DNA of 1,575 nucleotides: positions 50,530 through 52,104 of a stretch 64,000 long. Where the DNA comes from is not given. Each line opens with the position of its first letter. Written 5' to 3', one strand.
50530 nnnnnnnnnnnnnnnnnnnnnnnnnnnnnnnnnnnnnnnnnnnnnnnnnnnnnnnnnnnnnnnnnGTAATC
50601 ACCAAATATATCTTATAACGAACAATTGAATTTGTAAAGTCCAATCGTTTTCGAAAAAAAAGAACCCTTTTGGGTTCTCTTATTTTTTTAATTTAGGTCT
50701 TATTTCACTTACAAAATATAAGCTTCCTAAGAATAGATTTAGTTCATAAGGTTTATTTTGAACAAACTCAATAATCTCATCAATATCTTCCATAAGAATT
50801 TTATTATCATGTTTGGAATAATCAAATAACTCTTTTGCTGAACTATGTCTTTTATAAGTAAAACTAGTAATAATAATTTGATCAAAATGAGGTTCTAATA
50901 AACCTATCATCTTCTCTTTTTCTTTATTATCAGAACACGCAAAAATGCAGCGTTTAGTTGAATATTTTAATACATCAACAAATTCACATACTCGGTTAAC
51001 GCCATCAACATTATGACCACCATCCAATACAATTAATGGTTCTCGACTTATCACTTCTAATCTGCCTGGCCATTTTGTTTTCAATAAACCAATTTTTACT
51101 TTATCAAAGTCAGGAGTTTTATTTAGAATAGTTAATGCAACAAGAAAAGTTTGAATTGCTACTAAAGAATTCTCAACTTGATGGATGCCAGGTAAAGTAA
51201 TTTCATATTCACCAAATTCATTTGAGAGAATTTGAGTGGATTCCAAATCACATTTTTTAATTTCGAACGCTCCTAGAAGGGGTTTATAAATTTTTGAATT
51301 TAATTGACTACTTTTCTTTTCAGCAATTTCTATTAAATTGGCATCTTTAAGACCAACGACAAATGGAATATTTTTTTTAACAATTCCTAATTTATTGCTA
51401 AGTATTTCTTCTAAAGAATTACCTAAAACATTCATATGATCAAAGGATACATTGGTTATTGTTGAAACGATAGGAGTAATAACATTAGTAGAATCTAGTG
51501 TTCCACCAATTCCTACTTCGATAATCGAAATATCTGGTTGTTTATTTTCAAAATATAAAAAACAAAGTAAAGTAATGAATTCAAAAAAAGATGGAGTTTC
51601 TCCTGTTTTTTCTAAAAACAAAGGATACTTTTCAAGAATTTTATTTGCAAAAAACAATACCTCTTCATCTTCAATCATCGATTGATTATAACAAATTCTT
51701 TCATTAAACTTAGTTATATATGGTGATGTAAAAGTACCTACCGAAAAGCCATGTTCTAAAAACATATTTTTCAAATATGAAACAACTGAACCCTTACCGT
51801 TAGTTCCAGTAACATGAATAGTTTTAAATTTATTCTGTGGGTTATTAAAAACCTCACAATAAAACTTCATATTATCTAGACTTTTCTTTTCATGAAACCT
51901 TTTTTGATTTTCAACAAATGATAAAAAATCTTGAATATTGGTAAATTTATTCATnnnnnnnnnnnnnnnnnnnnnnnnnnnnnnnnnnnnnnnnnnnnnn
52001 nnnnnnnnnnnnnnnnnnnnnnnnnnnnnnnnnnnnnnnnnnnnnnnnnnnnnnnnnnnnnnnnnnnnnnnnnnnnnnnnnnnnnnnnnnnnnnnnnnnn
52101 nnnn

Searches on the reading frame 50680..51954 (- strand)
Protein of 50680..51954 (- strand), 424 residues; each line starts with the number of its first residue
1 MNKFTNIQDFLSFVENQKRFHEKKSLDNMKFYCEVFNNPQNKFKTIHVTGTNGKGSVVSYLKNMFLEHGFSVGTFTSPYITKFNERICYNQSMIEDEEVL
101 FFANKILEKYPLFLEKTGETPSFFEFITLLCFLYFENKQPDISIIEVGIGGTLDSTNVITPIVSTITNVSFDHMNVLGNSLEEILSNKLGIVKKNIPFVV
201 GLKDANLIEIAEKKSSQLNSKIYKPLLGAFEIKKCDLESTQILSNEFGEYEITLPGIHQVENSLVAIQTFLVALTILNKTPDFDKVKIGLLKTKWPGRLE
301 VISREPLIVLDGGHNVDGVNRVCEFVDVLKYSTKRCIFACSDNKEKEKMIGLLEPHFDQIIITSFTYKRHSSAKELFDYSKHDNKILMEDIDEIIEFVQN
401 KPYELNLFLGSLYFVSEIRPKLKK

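Call 46: search_solved_structures(query=window:50680-51954:-, max_evalue=1e-10, show_alignments=2)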
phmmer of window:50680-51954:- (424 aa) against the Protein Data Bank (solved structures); distinct sequences matched with E-value up to 1e-10: 10.
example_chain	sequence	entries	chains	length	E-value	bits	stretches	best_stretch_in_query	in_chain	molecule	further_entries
1o5z_A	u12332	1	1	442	7e-57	196.5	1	23-420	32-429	folylpolyglutamate synthase/dihydrofolate synthase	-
1fgs_A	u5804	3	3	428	4.9e-54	187.1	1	33-420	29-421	FOLYLPOLYGLUTAMATE SYNTHETASE | FOLYLPOLYGLUTAMATE SYNTHASE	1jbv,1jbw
2gca_A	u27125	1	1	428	1.3e-53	185.7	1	33-420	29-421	Folylpolyglutamate synthase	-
2gc6_A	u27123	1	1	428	3.3e-53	184.4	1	33-420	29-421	Folylpolyglutamate synthase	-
2gc5_A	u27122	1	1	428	8.7e-53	183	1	33-420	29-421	Folylpolyglutamate synthase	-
2gcb_A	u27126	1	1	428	1.7e-52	182.1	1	33-420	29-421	Folylpolyglutamate synthase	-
3n2a_A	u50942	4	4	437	1.1e-28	103.6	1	28-365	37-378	Bifunctional folylpolyglutamate synthase/dihydrofolate synthase | Dihydrofolate:folylpolyglutamate synthetase | Dihydrofolate synthase / folylpolyglutamate synt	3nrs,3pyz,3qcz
2vor_A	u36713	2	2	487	1.9e-28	102.8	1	25-364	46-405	FOLYLPOLYGLUTAMATE SYNTHASE PROTEIN FOLC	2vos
1w78_A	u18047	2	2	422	4.4e-25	91.8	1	46-318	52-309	FOLC BIFUNCTIONAL PROTEIN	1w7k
6k8c_A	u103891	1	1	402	8.9e-25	90.8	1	12-369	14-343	Folylpolyglutamate synthase (FolC)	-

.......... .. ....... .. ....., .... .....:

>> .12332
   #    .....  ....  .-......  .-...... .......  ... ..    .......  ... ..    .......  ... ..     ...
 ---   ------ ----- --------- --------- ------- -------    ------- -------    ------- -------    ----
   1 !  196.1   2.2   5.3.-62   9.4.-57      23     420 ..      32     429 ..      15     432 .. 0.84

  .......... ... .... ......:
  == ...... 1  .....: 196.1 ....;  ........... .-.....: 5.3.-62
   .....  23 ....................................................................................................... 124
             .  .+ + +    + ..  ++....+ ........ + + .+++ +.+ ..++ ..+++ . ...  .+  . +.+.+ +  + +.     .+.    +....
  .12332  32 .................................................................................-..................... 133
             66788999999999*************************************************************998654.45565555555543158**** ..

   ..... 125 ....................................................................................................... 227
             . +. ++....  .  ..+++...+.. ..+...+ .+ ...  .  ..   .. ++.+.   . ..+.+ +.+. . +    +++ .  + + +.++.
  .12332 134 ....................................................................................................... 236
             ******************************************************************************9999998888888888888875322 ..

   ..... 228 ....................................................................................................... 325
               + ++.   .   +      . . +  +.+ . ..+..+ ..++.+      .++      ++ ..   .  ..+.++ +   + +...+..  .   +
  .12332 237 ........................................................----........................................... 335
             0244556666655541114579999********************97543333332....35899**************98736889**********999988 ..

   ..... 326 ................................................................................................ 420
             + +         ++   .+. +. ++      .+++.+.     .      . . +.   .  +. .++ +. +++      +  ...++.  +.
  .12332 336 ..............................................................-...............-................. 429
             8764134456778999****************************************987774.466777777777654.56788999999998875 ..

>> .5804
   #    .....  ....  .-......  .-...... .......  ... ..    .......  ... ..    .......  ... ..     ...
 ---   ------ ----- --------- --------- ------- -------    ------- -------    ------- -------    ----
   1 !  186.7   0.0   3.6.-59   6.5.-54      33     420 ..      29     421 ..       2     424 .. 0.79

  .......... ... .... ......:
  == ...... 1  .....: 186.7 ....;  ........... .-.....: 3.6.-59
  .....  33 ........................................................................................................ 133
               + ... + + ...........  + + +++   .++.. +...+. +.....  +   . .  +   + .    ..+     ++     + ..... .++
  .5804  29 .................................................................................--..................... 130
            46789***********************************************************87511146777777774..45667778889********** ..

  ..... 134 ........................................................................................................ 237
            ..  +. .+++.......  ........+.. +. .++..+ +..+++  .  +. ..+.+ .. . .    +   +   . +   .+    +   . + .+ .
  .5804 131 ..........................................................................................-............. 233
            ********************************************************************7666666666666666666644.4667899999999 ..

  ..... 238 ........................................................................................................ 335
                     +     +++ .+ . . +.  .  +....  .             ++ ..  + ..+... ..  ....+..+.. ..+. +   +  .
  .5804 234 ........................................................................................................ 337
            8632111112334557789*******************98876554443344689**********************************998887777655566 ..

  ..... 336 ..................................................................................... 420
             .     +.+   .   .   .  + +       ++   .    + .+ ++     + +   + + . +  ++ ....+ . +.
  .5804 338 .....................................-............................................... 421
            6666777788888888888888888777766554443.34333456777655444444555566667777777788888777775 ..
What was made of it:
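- On Rickettsia-type palindromic element (RPE): The folC copy is not an insertion (call 46).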
